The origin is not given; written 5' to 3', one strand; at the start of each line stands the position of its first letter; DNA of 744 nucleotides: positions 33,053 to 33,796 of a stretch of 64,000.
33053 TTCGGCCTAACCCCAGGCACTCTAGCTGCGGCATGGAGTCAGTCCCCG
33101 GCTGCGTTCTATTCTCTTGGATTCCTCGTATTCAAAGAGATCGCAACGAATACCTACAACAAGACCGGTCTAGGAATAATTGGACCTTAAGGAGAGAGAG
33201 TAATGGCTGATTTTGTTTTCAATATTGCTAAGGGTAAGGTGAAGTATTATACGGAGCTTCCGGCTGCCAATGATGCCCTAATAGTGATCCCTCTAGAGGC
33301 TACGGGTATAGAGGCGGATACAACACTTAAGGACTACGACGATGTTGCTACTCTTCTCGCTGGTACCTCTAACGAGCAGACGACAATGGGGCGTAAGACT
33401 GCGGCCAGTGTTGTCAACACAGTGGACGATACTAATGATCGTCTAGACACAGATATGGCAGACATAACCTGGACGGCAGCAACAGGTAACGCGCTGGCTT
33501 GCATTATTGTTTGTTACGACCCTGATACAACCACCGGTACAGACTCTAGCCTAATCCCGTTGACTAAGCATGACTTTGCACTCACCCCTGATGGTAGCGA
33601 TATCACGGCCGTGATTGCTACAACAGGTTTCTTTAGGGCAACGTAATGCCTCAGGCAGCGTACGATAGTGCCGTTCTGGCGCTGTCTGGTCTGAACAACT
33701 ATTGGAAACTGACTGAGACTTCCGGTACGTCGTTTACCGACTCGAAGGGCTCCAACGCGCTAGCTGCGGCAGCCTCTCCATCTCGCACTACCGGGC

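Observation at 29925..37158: Carbohydrate-active-looking cluster (signal-peptide-bearing beta-helix protein plus BNR/Asp-box protein with an 18-aa repeat tail) embedded between capsid and neck genes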

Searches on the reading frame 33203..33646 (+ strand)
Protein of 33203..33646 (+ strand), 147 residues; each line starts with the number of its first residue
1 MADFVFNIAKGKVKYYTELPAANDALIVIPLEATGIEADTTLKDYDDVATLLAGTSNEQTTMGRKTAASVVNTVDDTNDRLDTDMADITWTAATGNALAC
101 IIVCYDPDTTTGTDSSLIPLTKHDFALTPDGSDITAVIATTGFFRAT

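Call 3: search_protein_families(library=pfam, proteins=[window:33203-33646:+], max_evalue=0.1)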
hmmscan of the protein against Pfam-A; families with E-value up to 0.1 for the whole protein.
window:33203-33646:+ (147 aa): 0 families

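Call 4: search_protein_families(library=phrogs, proteins=[window:33203-33646:+], max_evalue=0.01)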
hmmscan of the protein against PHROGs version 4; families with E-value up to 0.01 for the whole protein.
window:33203-33646:+ (147 aa): 2 families
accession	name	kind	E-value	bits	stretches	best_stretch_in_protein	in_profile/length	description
phrog_26662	-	unknown function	7.4e-59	199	1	1-142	1-144/151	-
phrog_644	-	unknown function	4.4e-07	30.9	1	52-146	47-142/174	-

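Call 101: search_dna_similar(query=window:33203-33646:+, collection=phages, mode=protein, max_evalue=0.001, max_rows=30, rows=spread)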
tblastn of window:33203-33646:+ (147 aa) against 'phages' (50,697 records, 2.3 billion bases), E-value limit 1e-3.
Records with a match: 6; places in all: 6; records where one place covers at least 80% of the query: 6.
Best place of each record, by identity: 60-80% 4; <60% 2.
By first word of the organism name: Streptomyces 5; Pseudanabaena 1.
By host as written in the record: Streptomyces lividans JI 1326 4; Pseudanabaena sp. 1; Streptomyces mirabilis NRRL B-2400 1.
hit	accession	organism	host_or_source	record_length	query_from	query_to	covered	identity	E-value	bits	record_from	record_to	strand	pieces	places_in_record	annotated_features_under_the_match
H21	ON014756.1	Pseudanabaena phage Pam4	Pseudanabaena sp.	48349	1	147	100%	66.2%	2e-50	177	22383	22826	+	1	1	hypothetical protein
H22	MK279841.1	Streptomyces phage Hiyaa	Streptomyces lividans JI 1326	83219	1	138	94%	64.5%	4e-51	179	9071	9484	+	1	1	12: hypothetical protein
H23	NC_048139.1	Streptomyces phage Hiyaa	Streptomyces lividans JI 1326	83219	1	138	94%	64.5%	4e-51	179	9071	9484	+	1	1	12: hypothetical protein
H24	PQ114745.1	Streptomyces phage Spocter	Streptomyces lividans JI 1326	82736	1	138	94%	64.5%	6e-51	179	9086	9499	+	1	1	12: hypothetical protein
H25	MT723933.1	Streptomyces phage Keanu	Streptomyces lividans JI 1326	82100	1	138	94%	58.7%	4e-44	159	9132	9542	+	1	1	12: hypothetical protein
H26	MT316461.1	Streptomyces phage Galactica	Streptomyces mirabilis NRRL B-2400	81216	1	138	94%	56.5%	2e-43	157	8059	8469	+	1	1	10: hypothetical protein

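Call 102: get_annotated_region(hit=H21, flank=9000)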
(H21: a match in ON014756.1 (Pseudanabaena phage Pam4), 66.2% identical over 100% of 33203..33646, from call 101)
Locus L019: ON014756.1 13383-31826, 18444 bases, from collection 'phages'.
description: Pseudanabaena phage Pam4, complete genome.
organism: Pseudanabaena phage Pam4 (NCBI taxid 2936520)
taxonomy: Viruses; Duplodnaviria; Heunggongvirae; Uroviricota; Caudoviricetes
host: Pseudanabaena sp.; source: water samples from the Lake Chaohu; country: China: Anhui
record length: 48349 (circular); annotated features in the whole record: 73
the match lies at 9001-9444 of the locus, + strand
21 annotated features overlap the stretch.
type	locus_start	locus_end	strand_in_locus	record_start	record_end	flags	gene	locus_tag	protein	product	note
CDS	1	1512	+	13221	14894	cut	-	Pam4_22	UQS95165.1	major capsid protein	Major capsid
CDS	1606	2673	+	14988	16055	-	-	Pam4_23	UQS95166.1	hypothetical protein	-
CDS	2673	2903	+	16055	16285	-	-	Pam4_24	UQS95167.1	hypothetical protein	-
CDS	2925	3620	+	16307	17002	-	-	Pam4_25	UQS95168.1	major tail protein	Major tail protein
CDS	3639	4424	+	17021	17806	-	-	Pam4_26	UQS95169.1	adaptor protein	Adaptor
CDS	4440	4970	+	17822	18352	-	-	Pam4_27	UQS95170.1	hypothetical protein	-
CDS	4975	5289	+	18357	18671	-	-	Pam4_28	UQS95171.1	minor capsid protein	Minor capsid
CDS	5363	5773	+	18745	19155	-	-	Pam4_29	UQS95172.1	hypothetical protein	-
CDS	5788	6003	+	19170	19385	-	-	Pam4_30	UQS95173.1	hypothetical protein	-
CDS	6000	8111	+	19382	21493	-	-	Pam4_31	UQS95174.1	tape measure protein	Tape measure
CDS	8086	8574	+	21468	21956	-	-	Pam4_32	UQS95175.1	baseplate protein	Baseplate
CDS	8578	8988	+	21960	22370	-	-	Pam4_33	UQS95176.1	hypothetical protein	-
CDS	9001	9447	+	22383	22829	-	-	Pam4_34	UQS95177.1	hypothetical protein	-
CDS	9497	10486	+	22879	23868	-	-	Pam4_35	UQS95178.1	polysaccharide lyase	Polysaccharide lyase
CDS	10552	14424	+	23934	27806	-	-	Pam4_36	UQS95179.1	hypothetical protein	-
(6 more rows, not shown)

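Call 103: get_annotated_region(hit=H22, flank=9000)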
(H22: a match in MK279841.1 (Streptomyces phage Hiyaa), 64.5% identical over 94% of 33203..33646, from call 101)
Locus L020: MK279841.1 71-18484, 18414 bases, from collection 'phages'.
description: Streptomyces phage Hiyaa, complete genome.
organism: Streptomyces phage Hiyaa (NCBI taxid 2499072)
taxonomy: Viruses; Duplodnaviria; Heunggongvirae; Uroviricota; Caudoviricetes; Hiyaavirus; Hiyaavirus hiyaa
host: Streptomyces lividans JI 1326; source: soil; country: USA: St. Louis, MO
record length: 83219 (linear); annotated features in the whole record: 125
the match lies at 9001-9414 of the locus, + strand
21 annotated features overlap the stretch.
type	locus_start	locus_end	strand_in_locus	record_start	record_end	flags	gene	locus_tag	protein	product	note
CDS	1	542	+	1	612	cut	1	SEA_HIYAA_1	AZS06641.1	helix-turn-helix DNA binding domain protein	-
CDS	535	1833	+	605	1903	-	2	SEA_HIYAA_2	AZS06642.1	terminase large subunit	-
CDS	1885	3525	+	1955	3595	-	3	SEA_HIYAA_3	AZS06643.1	portal protein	-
CDS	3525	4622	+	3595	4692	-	4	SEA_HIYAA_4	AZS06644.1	minor capsid protein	-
CDS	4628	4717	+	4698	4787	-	5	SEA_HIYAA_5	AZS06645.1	hypothetical protein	-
CDS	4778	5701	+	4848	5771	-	6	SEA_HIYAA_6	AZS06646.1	hypothetical protein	-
CDS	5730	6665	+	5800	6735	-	7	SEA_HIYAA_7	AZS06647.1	major capsid protein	-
CDS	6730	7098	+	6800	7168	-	8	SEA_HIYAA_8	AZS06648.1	hypothetical protein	-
CDS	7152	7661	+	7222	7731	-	9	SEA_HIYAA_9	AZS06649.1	hypothetical protein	-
CDS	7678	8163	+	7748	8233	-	10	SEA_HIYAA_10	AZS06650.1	methyltransferase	-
CDS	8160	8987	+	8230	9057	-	11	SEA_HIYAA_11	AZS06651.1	hypothetical protein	-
CDS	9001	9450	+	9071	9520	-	12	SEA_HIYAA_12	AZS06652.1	hypothetical protein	-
CDS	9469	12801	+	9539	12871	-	13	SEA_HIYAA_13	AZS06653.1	minor tail protein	-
CDS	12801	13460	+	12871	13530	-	14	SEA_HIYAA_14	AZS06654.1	head-to-tail adaptor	-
CDS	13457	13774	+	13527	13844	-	15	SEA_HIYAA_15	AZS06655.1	head-to-tail stopper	-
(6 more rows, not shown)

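Call 106: search_solved_structures(query=window:33203-33646:+, max_evalue=10, show_alignments=1)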
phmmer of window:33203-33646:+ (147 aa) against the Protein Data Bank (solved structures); distinct sequences matched with E-value up to 10: 1.
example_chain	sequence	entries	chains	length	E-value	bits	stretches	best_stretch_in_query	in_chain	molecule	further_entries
8dkc_C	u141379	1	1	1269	0.3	14.3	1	28-80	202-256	DNA-directed RNA polymerase subunit beta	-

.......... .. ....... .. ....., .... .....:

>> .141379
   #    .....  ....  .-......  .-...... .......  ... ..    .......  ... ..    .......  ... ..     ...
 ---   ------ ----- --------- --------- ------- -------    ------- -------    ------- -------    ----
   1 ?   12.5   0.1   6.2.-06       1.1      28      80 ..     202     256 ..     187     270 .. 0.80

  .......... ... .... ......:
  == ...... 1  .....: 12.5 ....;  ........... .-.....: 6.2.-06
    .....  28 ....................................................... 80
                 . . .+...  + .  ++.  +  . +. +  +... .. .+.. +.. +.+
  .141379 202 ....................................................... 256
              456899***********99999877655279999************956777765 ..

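Call 116: search_protein_families(library=pfam, proteins=[L020:9469-12801:+, L019:8578-8988:+, L019:9497-10486:+, L019:10552-14424:+], max_evalue=0.01)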
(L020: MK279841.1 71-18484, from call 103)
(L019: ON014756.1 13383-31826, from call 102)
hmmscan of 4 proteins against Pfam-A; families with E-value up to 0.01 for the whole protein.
L020:9469-12801:+ (1110 aa): 0 families

L019:8578-8988:+ (136 aa): 1 family
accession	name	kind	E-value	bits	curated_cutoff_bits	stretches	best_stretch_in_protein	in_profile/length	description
PF23140.1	Gp80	-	6.4e-13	49.6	27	1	21-112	18-112/128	Podophage GP4 fiber I protein gp80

L019:9497-10486:+ (329 aa): 0 families

L019:10552-14424:+ (1290 aa): 1 family
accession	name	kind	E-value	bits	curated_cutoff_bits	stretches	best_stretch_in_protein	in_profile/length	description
PF01471.23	PG_binding_1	-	1.8e-06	28.5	23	1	880-936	2-57/57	Putative peptidoglycan binding domain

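Call 118: search_protein_families(library=ncbifam, proteins=[window:33203-33646:+], max_evalue=0.1)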
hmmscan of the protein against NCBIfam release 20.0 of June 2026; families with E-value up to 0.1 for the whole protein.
window:33203-33646:+ (147 aa): 1 family
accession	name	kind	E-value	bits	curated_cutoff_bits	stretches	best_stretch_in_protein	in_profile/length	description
NF008126.0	PRK10874.1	equivalog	0.053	12.6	607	1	14-129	8-125/401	cysteine desulfurase CsdA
